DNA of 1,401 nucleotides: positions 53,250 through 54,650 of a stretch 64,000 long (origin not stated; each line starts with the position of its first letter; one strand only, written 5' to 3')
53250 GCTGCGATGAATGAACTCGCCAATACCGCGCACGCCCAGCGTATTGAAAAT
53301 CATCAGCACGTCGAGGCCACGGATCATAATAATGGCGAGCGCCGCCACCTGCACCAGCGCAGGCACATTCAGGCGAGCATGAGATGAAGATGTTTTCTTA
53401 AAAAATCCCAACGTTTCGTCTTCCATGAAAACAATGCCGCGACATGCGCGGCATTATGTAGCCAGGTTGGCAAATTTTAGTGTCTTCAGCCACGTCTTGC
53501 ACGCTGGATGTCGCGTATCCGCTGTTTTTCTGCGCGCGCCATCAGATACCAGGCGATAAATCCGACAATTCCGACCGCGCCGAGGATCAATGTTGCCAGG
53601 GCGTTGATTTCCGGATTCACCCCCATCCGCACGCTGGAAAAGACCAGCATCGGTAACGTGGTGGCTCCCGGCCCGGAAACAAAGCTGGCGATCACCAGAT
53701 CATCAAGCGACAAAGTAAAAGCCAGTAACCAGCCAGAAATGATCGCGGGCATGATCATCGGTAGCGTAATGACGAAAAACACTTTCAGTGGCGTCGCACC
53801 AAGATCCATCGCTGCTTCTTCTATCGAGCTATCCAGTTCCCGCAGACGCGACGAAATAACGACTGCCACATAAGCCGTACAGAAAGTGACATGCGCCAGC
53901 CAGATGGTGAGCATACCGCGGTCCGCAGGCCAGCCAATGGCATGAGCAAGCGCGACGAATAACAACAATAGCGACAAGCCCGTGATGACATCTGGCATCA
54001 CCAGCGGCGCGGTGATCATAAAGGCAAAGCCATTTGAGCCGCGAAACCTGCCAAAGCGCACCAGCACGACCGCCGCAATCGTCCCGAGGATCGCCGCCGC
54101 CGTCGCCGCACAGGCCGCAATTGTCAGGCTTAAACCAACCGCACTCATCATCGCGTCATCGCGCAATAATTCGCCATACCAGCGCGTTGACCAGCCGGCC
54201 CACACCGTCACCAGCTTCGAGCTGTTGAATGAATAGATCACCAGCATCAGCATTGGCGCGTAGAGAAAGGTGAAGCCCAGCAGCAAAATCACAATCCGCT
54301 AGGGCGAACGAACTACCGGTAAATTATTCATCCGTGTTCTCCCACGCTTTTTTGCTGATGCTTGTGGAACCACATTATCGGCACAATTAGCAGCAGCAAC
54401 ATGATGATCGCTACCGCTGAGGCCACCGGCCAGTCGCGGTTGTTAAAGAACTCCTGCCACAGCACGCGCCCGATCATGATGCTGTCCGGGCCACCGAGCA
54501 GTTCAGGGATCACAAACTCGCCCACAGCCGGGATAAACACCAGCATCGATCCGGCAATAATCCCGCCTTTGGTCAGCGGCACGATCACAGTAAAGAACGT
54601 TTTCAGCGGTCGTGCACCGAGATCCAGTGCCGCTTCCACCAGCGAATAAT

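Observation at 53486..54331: potI carries a TAG at codon 11 (expected Trp)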

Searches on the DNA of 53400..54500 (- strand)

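Call 5: search_dna_similar(query=window:53400-54500:-, collection=ecoli_genomes, mode=near, max_rows=30)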
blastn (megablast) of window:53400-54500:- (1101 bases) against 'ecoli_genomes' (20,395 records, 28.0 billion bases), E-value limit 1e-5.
Records with a match: 5419; places in all: 5422; records where one place covers at least 80% of the query: 5418.
Genomes with a match: 5417 of 5426; with a place that covers at least 80% of the query: 5416. Places per genome that has any: lowest 1, median 1, highest 2. On chromosomes: 5415 places; on plasmids: 7.
Best place of each record, by identity: >=99% 153; 95-99% 5262; 90-95% 4.
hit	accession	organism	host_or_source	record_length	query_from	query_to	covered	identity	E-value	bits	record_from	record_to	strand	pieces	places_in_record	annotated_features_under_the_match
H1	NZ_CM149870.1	Escherichia coli strain HCP5S3_I2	Sus scrofa domesticus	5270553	1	1101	100%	99.8%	0e+0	2023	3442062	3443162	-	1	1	potI: putrescine ABC transporter permease PotI | potH: putrescine ABC transporter permease PotH | ybjO: YbjO family protein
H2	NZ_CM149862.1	Escherichia coli strain LCP30S3_I5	Sus scrofa domesticus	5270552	1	1101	100%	99.8%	0e+0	2023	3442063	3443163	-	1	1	potI: putrescine ABC transporter permease PotI | potH: putrescine ABC transporter permease PotH | ybjO: YbjO family protein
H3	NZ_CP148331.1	Escherichia coli strain Z1323HEC0462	Homo sapiens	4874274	1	1101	100%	99.4%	0e+0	1995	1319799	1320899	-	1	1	potI: putrescine ABC transporter permease PotI | potH: putrescine ABC transporter permease PotH | ybjO: YbjO family protein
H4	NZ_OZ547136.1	Escherichia coli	Homo sapiens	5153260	1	1101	100%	99.4%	0e+0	1995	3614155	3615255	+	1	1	potI: putrescine ABC transporter permease PotI | potH: putrescine ABC transporter permease PotH | ybjO: YbjO family protein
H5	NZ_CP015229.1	Escherichia coli strain 06-00048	alfalfa sprout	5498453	1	1101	100%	99.2%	0e+0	1984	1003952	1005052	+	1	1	potI: putrescine ABC transporter permease PotI | potH: putrescine ABC transporter permease PotH | ybjO: YbjO family protein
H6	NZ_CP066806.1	Escherichia coli strain TCM3e1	Homo sapiens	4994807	1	1101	100%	99.2%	0e+0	1984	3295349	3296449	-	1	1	potI: putrescine ABC transporter permease PotI | potH: putrescine ABC transporter permease PotH | ybjO: YbjO family protein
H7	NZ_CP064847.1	Escherichia coli strain 20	wastewater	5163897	1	1101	100%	99.2%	0e+0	1984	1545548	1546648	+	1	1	potI: putrescine ABC transporter permease PotI | potH: putrescine ABC transporter permease PotH | ybjO: YbjO family protein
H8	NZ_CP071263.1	Escherichia coli strain MEI003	Outdoors environment of a veterinary ...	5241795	1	1101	100%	99.2%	0e+0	1984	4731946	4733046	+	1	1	potI: putrescine ABC transporter permease PotI | potH: putrescine ABC transporter permease PotH | ybjO: YbjO family protein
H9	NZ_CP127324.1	Escherichia coli strain 980-2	hospital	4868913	1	1101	100%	99.2%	0e+0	1984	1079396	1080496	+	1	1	potI: putrescine ABC transporter permease PotI | potH: putrescine ABC transporter permease PotH | ybjO: YbjO family protein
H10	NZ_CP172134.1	Escherichia coli strain GF131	chicken meat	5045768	1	1101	100%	99.2%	0e+0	1984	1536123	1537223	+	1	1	potI: putrescine ABC transporter permease PotI | potH: putrescine ABC transporter permease PotH | ybjO: YbjO family protein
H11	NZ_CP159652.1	Escherichia coli strain Z226-1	hospital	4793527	1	1101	100%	99.2%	0e+0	1984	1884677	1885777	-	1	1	potI: putrescine ABC transporter permease PotI | potH: putrescine ABC transporter permease PotH | ybjO: YbjO family protein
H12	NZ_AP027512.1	Escherichia coli strain LR-28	Homo sapiens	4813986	1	1101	100%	99.2%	0e+0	1984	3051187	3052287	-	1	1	potI: putrescine ABC transporter permease PotI | potH: putrescine ABC transporter permease PotH | ybjO: YbjO family protein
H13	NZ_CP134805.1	Escherichia coli strain E7-1N7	agricultural environment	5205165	1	1101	100%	99.2%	0e+0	1984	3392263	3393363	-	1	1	potI: putrescine ABC transporter permease PotI | potH: putrescine ABC transporter permease PotH | ybjO: YbjO family protein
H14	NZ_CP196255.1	Escherichia coli strain ECE313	Homo sapiens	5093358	1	1101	100%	99.2%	0e+0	1984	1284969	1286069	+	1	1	potI: putrescine ABC transporter permease PotI | potH: putrescine ABC transporter permease PotH | ybjO: YbjO family protein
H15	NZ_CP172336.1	Escherichia coli strain CE-O153H30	wild bird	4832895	1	1101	100%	99.2%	0e+0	1984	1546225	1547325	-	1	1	potI: putrescine ABC transporter permease PotI | potH: putrescine ABC transporter permease PotH | ybjO: YbjO family protein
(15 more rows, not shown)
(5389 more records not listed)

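Call 6: get_annotated_region(hit=H1, flank=3000)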
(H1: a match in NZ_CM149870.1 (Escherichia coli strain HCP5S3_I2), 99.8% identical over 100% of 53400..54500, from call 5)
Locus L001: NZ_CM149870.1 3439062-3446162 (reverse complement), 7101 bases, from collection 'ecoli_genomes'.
description: Escherichia coli strain HCP5S3_I2 chromosome, whole genome shotgun sequence
organism: Escherichia coli strain HCP5S3_I2 (NCBI taxid 562)
replicon: chromosome; assembly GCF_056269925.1
host: Sus scrofa domesticus; source: feces; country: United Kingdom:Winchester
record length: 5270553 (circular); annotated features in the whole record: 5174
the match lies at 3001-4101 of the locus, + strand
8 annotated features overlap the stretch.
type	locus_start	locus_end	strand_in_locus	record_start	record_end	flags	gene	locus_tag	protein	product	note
CDS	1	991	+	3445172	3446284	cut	potF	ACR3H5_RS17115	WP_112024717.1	spermidine/putrescine ABC transporter substrate-binding protein PotF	-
CDS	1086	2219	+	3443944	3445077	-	potG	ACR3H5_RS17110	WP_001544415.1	putrescine ABC transporter ATP-binding subunit PotG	-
CDS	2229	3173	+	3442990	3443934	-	potH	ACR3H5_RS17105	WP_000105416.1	putrescine ABC transporter permease PotH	-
CDS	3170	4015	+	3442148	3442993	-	potI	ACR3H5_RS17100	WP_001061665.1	putrescine ABC transporter permease PotI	-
CDS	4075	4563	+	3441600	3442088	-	ybjO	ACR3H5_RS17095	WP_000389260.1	YbjO family protein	-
CDS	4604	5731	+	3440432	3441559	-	rlmC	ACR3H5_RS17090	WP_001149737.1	23S rRNA (uracil(747)-C(5))-methyltransferase RlmC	-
CDS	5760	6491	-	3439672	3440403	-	artJ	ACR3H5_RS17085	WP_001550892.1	arginine ABC transporter substrate-binding protein ArtJ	-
CDS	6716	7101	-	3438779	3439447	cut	artM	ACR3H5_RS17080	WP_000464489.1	arginine ABC transporter permease ArtM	-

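Call 7: get_annotated_region(hit=H3, flank=1000)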
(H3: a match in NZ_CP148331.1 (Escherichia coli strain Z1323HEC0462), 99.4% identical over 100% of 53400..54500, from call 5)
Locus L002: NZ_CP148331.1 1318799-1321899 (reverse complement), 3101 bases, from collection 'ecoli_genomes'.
description: Escherichia coli strain Z1323HEC0462 chromosome, complete genome
organism: Escherichia coli strain Z1323HEC0462 (NCBI taxid 562)
replicon: chromosome; assembly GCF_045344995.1
host: Homo sapiens; source: -; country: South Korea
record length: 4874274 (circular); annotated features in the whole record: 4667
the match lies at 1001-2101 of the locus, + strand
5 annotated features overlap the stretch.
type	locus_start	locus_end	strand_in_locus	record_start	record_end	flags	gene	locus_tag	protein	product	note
CDS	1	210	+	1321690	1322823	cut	potG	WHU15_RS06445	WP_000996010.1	putrescine ABC transporter ATP-binding subunit PotG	-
CDS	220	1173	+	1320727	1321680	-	potH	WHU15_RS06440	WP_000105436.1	putrescine ABC transporter permease PotH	-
CDS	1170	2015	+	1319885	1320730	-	potI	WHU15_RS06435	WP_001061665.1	putrescine ABC transporter permease PotI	-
CDS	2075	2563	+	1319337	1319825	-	ybjO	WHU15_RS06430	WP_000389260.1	YbjO family protein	-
CDS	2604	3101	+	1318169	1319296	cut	rlmC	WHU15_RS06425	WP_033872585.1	23S rRNA (uracil(747)-C(5))-methyltransferase RlmC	-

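Call 10: search_dna_similar(query=window:54270-54330:-, collection=ecoli_genomes, mode=near, max_rows=15)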
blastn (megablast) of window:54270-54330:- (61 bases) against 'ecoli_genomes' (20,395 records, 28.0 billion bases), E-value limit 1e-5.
Records with a match: 3732; places in all: 3734; records where one place covers at least 80% of the query: 3732.
Genomes with a match: 3732 of 5426; with a place that covers at least 80% of the query: 3732. Places per genome that has any: lowest 1, median 1, highest 2. On chromosomes: 3732 places; on plasmids: 2.
Best place of each record, by identity: >=99% 2; 95-99% 3730.
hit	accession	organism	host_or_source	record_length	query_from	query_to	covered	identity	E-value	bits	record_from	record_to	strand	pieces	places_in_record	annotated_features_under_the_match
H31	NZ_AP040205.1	Escherichia coli strain NR3736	Homo sapiens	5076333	1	61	100%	100.0%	5e-23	113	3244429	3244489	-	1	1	potI: putrescine ABC transporter permease PotI | potH: putrescine ABC transporter permease PotH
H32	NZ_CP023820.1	Escherichia coli strain 7/2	Homo sapiens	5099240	1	61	100%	98.4%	2e-21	108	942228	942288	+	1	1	potI: putrescine ABC transporter permease PotI | potH: putrescine ABC transporter permease PotH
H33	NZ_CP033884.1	Escherichia coli strain 50579417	Homo sapiens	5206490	1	61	100%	98.4%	2e-21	108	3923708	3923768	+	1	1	potI: putrescine ABC transporter permease PotI | potH: putrescine ABC transporter permease PotH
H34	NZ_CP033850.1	Escherichia coli strain FDAARGOS_497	Homo sapiens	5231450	1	61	100%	98.4%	2e-21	108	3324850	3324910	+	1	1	potI: putrescine ABC transporter permease PotI | potH: putrescine ABC transporter permease PotH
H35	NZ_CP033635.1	Escherichia coli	chicken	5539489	1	61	100%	98.4%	2e-21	108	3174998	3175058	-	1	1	potI: putrescine ABC transporter permease PotI | potH: putrescine ABC transporter permease PotH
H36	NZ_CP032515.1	Escherichia coli strain 118UI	Homo sapiens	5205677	1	61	100%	98.4%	2e-21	108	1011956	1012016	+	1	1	potI: putrescine ABC transporter permease PotI | potH: putrescine ABC transporter permease PotH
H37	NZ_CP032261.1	Escherichia coli strain AR_0067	missing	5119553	1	61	100%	98.4%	2e-21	108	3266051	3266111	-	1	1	potI: putrescine ABC transporter permease PotI | potH: putrescine ABC transporter permease PotH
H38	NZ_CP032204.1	Escherichia coli strain AR_0013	missing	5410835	1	61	100%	98.4%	2e-21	108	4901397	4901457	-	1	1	potI: putrescine ABC transporter permease PotI | potH: putrescine ABC transporter permease PotH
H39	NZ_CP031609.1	Escherichia coli strain N3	Homo sapiens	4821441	1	61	100%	98.4%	2e-21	108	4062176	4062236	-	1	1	potI: putrescine ABC transporter permease PotI | potH: putrescine ABC transporter permease PotH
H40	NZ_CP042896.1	Escherichia coli strain CFSAN061771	missing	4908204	1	61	100%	98.4%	2e-21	108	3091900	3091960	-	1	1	potI: putrescine ABC transporter permease PotI | potH: putrescine ABC transporter permease PotH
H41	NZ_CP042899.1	Escherichia coli strain CFSAN061763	missing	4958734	1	61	100%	98.4%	2e-21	108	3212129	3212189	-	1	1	potI: putrescine ABC transporter permease PotI | potH: putrescine ABC transporter permease PotH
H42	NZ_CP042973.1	Escherichia coli strain CFSAN061768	missing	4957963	1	61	100%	98.4%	2e-21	108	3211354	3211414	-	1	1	potI: putrescine ABC transporter permease PotI | potH: putrescine ABC transporter permease PotH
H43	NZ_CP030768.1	Escherichia coli strain 2017C-4173W12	missing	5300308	1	61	100%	98.4%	2e-21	108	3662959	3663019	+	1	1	potI: putrescine ABC transporter permease PotI | potH: putrescine ABC transporter permease PotH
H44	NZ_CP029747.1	Escherichia coli strain 2016C-3878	Homo sapiens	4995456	1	61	100%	98.4%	2e-21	108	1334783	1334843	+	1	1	potI: putrescine ABC transporter permease PotI | potH: putrescine ABC transporter permease PotH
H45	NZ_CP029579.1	Escherichia coli strain DA33137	Homo sapiens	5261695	1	61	100%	98.4%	2e-21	108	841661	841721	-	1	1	potI: putrescine ABC transporter permease PotI | potH: putrescine ABC transporter permease PotH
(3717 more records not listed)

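Call 12: get_annotated_region(hit=H31, flank=6000)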
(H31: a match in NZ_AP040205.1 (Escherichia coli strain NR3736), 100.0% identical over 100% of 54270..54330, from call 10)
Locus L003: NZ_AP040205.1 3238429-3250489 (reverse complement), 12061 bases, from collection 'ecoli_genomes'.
description: Escherichia coli strain NR3736 chromosome, complete genome
organism: Escherichia coli strain NR3736 (NCBI taxid 562)
replicon: chromosome; assembly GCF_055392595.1
host: Homo sapiens; source: -; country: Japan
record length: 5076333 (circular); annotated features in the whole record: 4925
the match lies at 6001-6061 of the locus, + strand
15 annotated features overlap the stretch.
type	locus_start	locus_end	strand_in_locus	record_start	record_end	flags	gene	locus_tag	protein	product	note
CDS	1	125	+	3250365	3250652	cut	ybjC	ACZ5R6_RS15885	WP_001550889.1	DUF1418 family protein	-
CDS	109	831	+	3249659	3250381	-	nfsA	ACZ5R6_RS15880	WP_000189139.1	nitroreductase NfsA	-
CDS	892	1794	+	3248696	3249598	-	rimK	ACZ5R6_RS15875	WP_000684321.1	30S ribosomal protein S6--L-glutamate ligase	-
CDS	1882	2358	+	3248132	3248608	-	ybjN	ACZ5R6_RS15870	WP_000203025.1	type III secretion system chaperone family protein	-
CDS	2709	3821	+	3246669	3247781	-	potF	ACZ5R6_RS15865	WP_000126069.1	spermidine/putrescine ABC transporter substrate-binding protein PotF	-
CDS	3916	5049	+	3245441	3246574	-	potG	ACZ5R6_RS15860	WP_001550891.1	putrescine ABC transporter ATP-binding subunit PotG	-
CDS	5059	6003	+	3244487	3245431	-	potH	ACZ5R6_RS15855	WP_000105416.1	putrescine ABC transporter permease PotH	-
CDS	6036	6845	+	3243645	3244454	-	potI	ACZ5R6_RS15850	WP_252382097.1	putrescine ABC transporter permease PotI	-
CDS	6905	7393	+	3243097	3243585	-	ybjO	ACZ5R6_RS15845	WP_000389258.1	YbjO family protein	-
CDS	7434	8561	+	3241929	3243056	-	rlmC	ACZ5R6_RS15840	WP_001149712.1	23S rRNA (uracil(747)-C(5))-methyltransferase RlmC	-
CDS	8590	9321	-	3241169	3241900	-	artJ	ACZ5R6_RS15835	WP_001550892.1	arginine ABC transporter substrate-binding protein ArtJ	-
CDS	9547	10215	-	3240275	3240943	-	artM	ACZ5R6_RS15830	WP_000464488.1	arginine ABC transporter permease ArtM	-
CDS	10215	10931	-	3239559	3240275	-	artQ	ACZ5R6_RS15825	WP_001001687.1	arginine ABC transporter permease ArtQ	-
CDS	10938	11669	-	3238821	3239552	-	artI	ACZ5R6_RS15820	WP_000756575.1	arginine ABC transporter substrate-binding protein ArtI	-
CDS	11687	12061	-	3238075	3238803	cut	artP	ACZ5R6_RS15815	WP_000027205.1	arginine ABC transporter ATP-binding protein ArtP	-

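Call 28: search_dna_similar(query=window:54283-54317:-, collection=ecoli_genomes, mode=near, max_rows=20, max_evalue=0.01)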
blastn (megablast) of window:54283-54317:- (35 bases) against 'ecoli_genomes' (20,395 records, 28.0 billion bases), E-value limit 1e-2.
Records with a match: 11; places in all: 11; records where one place covers at least 80% of the query: 11.
Genomes with a match: 11 of 5426; with a place that covers at least 80% of the query: 11. Places per genome that has any: lowest 1, median 1, highest 1. On chromosomes: 11 places; on plasmids: 0.
Best place of each record, by identity: >=99% 11.
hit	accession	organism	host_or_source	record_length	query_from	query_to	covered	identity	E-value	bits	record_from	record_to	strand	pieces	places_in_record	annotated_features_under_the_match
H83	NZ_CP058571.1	Escherichia coli strain EC2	Homo sapiens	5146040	1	35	100%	100.0%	4e-9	66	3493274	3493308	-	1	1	potI: putrescine ABC transporter permease PotI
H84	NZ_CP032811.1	Escherichia coli strain ERL03-1416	water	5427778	1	35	100%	100.0%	4e-9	66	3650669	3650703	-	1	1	potI: putrescine ABC transporter permease PotI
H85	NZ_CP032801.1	Escherichia coli strain ERL06-2442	Bovine (bobby calf, fecal)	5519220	1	35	100%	100.0%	4e-9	66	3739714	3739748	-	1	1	potI: putrescine ABC transporter permease PotI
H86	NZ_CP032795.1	Escherichia coli strain ERL06-2503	Bovine (bobby calf, fecal)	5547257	1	35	100%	100.0%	4e-9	66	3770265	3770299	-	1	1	potI: putrescine ABC transporter permease PotI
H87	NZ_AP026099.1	Escherichia coli strain 61_150228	Homo sapiens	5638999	1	35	100%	100.0%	4e-9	66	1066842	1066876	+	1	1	potI: putrescine ABC transporter permease PotI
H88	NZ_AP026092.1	Escherichia coli strain 27_141091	Homo sapiens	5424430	1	35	100%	100.0%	4e-9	66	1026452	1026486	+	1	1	potI: putrescine ABC transporter permease PotI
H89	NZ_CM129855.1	Escherichia coli strain SW071611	wastewater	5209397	1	35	100%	100.0%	4e-9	66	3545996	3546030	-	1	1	potI: putrescine ABC transporter permease PotI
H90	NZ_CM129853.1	Escherichia coli strain SW071619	wastewater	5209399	1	35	100%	100.0%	4e-9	66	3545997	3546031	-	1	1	potI: putrescine ABC transporter permease PotI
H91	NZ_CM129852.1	Escherichia coli strain SW07163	wastewater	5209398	1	35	100%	100.0%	4e-9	66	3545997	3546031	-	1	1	potI: putrescine ABC transporter permease PotI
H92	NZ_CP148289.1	Escherichia coli strain Z1323PEC0008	Cat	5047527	1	35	100%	100.0%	4e-9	66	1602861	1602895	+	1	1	potI: putrescine ABC transporter permease PotI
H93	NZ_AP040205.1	Escherichia coli strain NR3736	Homo sapiens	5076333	1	35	100%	100.0%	4e-9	66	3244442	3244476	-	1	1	potI: putrescine ABC transporter permease PotI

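Call 29: get_annotated_region(hit=H83, flank=3000)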
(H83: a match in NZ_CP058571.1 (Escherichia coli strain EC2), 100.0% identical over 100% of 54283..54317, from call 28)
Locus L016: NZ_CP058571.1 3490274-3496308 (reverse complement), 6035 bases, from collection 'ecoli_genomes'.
description: Escherichia coli strain EC2 chromosome, complete genome
organism: Escherichia coli strain EC2 (NCBI taxid 562)
replicon: chromosome; assembly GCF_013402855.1
host: Homo sapiens; source: urinary tract; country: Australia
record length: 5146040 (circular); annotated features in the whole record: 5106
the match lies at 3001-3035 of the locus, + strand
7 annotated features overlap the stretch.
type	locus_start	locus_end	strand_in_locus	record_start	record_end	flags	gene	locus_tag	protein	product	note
CDS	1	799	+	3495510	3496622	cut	potF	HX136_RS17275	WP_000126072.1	spermidine/putrescine ABC transporter substrate-binding protein PotF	-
CDS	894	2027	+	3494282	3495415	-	potG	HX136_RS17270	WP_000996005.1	putrescine ABC transporter ATP-binding subunit PotG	-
CDS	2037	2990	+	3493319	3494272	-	potH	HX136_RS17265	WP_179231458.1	putrescine ABC transporter permease PotH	-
CDS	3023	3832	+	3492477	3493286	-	potI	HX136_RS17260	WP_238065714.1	putrescine ABC transporter permease PotI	-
CDS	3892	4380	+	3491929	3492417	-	ybjO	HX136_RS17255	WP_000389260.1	YbjO family protein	-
CDS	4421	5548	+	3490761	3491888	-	rlmC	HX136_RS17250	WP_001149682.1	23S rRNA (uracil(747)-C(5))-methyltransferase RlmC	-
CDS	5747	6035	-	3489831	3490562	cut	artJ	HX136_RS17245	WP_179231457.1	arginine ABC transporter substrate-binding protein ArtJ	-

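Call 30: get_annotated_region(hit=H84, flank=3000)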
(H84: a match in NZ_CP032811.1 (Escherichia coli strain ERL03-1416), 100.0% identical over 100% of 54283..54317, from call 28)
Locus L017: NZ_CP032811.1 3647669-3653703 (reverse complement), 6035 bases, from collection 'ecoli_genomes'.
description: Escherichia coli strain ERL03-1416 chromosome, complete genome
organism: Escherichia coli strain ERL03-1416 (NCBI taxid 562)
replicon: chromosome; assembly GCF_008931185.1
host: -; source: water; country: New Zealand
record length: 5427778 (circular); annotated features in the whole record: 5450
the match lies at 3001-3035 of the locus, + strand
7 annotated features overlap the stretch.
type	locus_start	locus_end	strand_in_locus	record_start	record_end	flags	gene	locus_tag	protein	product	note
CDS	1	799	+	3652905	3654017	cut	potF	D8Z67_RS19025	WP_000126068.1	spermidine/putrescine ABC transporter substrate-binding protein PotF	-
CDS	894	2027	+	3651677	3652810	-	potG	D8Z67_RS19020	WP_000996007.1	putrescine ABC transporter ATP-binding subunit PotG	-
CDS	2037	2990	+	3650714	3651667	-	potH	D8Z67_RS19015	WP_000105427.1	putrescine ABC transporter permease PotH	-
CDS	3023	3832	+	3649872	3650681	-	potI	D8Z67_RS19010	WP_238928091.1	putrescine ABC transporter permease PotI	-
CDS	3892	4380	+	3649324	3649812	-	ybjO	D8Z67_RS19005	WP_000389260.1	YbjO family protein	-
CDS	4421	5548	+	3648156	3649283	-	rlmC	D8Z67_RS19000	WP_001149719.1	23S rRNA (uracil(747)-C(5))-methyltransferase RlmC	-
CDS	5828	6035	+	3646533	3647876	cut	-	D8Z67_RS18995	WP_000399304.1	PTS sugar transporter subunit IIC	-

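Call 31: get_annotated_region(hit=H87, flank=3000)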
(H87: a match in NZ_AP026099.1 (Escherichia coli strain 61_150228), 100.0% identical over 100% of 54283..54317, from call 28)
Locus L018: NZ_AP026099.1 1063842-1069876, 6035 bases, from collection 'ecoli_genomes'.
description: Escherichia coli strain 61_150228 chromosome, complete genome
organism: Escherichia coli strain 61_150228 (NCBI taxid 562)
replicon: chromosome; assembly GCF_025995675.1
host: Homo sapiens; source: -; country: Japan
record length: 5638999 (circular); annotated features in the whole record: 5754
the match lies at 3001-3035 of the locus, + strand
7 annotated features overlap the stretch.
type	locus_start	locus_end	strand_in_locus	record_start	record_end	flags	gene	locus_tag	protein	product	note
CDS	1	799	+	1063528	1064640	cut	potF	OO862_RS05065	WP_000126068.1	spermidine/putrescine ABC transporter substrate-binding protein PotF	-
CDS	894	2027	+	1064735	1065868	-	potG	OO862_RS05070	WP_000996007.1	putrescine ABC transporter ATP-binding subunit PotG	-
CDS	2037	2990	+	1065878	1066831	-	potH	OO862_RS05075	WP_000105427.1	putrescine ABC transporter permease PotH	-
CDS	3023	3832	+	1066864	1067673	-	potI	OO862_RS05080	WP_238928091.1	putrescine ABC transporter permease PotI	-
CDS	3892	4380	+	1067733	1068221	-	ybjO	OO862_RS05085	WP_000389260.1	YbjO family protein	-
CDS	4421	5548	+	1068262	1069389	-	rlmC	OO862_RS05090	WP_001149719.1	23S rRNA (uracil(747)-C(5))-methyltransferase RlmC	-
CDS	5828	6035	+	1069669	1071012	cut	-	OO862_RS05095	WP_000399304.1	PTS sugar transporter subunit IIC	-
